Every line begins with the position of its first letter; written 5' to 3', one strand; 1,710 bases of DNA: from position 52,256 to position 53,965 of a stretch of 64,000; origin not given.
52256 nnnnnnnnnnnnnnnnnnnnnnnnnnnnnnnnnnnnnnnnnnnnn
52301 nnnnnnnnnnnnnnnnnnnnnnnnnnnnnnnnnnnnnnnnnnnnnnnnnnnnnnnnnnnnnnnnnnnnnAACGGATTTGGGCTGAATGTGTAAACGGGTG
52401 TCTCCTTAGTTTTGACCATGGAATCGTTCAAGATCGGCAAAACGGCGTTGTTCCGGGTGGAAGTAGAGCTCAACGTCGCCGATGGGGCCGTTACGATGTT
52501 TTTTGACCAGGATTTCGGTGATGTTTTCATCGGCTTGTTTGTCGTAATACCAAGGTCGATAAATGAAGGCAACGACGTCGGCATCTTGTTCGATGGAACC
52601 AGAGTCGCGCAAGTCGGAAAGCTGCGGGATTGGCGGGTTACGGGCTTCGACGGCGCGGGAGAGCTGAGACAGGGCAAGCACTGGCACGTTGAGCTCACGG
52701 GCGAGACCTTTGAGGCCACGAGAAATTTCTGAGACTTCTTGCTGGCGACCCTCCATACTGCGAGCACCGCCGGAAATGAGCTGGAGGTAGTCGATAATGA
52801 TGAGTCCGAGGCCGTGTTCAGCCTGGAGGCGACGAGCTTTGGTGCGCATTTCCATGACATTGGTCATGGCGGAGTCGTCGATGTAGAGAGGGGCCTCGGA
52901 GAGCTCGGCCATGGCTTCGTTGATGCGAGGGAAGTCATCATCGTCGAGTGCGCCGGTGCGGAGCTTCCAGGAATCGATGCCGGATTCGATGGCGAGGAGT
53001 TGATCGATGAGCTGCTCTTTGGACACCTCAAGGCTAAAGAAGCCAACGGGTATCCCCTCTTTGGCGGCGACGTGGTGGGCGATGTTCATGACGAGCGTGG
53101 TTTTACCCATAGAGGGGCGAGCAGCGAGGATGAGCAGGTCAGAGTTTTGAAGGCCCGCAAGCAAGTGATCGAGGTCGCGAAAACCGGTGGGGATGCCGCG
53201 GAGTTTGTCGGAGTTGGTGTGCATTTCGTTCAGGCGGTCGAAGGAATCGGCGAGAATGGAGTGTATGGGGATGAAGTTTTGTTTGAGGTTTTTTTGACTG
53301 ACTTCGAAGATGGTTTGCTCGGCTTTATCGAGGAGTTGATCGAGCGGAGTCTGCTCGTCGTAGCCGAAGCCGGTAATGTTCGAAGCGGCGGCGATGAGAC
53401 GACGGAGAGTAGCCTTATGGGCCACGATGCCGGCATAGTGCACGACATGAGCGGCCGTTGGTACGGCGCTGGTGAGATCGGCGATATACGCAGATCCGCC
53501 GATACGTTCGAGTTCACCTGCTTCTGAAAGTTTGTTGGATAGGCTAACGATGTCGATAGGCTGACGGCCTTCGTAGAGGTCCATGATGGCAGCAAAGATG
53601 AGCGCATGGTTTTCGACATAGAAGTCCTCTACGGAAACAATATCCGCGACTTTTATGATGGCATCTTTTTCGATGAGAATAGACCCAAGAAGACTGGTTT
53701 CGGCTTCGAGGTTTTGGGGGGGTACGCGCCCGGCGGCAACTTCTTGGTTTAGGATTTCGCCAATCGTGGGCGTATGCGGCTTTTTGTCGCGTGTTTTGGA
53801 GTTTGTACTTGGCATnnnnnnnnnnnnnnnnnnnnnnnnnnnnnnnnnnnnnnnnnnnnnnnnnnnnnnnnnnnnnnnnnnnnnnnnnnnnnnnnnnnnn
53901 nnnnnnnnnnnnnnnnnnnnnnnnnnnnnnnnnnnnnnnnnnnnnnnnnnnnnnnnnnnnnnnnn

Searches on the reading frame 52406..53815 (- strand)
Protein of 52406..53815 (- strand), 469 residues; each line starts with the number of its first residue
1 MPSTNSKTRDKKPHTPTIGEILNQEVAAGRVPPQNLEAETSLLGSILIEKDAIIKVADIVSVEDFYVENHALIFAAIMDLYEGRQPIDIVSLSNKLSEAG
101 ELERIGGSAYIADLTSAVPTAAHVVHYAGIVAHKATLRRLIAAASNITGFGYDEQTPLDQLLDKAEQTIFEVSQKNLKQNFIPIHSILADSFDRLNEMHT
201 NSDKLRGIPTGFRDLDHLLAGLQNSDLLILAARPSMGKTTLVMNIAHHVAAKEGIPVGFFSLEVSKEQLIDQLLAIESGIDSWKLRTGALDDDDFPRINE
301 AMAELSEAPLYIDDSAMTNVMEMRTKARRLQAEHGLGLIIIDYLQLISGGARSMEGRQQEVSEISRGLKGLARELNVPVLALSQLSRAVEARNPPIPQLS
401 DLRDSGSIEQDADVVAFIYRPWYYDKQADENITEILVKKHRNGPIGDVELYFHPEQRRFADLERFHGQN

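Call 54: search_protein_families(library=pfam, proteins=[window:52406-53815:-], max_evalue=0.00001)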
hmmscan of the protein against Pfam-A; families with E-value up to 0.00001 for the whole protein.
window:52406-53815:- (469 aa): 3 families
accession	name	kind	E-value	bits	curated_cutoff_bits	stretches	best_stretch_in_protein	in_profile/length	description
PF03796.21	DnaB_C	-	3.4e-104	348.2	27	1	207-461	1-255/255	DnaB-like helicase C terminal domain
PF00772.26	DnaB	-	4.8e-34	116.9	23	1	32-132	2-102/103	DnaB-like helicase N terminal domain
PF13481.12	AAA_25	-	2e-14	54.1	27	1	205-385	12-190/195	AAA domain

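Call 68: find_homologous_proteins(query=window:52406-53815:-, max_evalue=1e-50)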
Query window:52406-53815:- (469 aa): 8000 proteins with E <= 1e-50 among 8000 candidates; the best 120 are listed.
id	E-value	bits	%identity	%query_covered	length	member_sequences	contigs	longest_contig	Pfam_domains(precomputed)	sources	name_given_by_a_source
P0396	1.2e-276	936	91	98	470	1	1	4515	PF03796.22,PF00772.27,PF13481.13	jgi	jgi:replicative DNA helicase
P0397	2.1e-276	935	90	100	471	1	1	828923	PF03796.22,PF00772.27,PF13481.13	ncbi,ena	-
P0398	5.3e-275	930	91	99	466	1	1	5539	PF06745.20,PF03796.22,PF00772.27,PF13481.13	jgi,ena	-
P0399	1.3e-274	929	91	99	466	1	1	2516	PF06745.20,PF03796.22,PF00772.27,PF13481.13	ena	-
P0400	9.8e-274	926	89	100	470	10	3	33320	PF03796.22,PF00772.27,PF13481.13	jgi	jgi:replicative DNA helicase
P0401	5.2e-273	924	90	98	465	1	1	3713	PF03796.22,PF00772.27,PF13481.13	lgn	-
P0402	8.2e-272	920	90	98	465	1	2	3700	PF03796.22,PF00772.27,PF13481.13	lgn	-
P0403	2.7e-271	918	88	100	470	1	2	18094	PF06745.20,PF03796.22,PF00772.27,PF13481.13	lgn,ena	-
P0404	5.2e-271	917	90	98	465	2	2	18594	PF06745.20,PF03796.22,PF00772.27,PF13481.13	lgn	-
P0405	5.7e-271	917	88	100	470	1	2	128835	PF06745.20,PF03796.22,PF00772.27,PF13481.13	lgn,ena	-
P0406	7.4e-271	917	90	98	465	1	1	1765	PF03796.22,PF00772.27,PF13481.13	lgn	-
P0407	1.0e-269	913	90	98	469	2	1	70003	PF03796.22,PF00772.27,PF13481.13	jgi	jgi:replicative DNA helicase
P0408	1.1e-269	913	89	98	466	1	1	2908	PF06745.20,PF03796.22,PF00772.27,PF13481.13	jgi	jgi:replicative DNA helicase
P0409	2.2e-267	905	90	96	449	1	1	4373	PF06745.20,PF03796.22,PF00772.27,PF13481.13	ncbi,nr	ncbi:MAG TPA: replicative DNA helicase [Candidatus Saccharimonadia bacterium]|nr:replicative DNA hel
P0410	1.6e-266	902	90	97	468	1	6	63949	PF06745.20,PF03796.22,PF00772.27,PF13481.13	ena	-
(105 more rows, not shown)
